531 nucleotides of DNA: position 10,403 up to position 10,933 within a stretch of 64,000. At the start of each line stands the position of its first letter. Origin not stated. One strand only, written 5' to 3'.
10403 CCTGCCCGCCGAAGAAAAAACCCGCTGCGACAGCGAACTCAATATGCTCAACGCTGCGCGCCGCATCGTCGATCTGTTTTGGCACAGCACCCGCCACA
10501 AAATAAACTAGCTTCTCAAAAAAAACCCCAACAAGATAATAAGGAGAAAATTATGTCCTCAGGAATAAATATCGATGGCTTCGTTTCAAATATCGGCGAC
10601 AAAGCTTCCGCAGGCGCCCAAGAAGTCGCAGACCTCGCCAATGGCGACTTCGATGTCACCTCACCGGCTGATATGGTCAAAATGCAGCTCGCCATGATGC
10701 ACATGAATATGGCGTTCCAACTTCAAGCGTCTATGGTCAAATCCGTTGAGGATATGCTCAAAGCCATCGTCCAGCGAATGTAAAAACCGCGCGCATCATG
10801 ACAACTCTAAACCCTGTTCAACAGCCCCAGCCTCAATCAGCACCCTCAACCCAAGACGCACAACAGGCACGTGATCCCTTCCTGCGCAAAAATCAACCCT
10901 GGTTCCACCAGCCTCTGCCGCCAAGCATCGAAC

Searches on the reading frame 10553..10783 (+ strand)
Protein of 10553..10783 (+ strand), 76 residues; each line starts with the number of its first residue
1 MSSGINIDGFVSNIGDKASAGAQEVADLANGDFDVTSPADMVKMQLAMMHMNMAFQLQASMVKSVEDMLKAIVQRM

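Call 39: search_protein_families(library=pfam, proteins=[window:10553-10783:+], max_evalue=1)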
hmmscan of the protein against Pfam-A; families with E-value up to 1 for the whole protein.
window:10553-10783:+ (76 aa): 4 families
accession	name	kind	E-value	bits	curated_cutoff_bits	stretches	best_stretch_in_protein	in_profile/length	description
PF09392.15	T3SS_needle_F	-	1.7e-10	41.3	29.4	1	8-76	2-71/71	Type III secretion needle MxiH, YscF, SsaG, EprI, PscF, EscF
PF09589.15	HrpA_pilin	-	0.0019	19.4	25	1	22-72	22-72/96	HrpA pilus formation protein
PF06429.18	Flg_bbr_C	-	0.034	14.1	23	1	47-74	18-45/46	Flagellar basal body rod FlgEFG protein C-terminal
PF22405.2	STIV-like_capsid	-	0.11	12.7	26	1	26-72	88-135/148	Sulfolobus turreted icosahedral virus 1-like, major capsid protein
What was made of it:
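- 10553..10783 (+): sctF, the needle subunit whose polymer length a ruler would measure. PF09392 T3SS_needle_F scores 41.3 bits against a cut-off of 29.4 (call 39).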
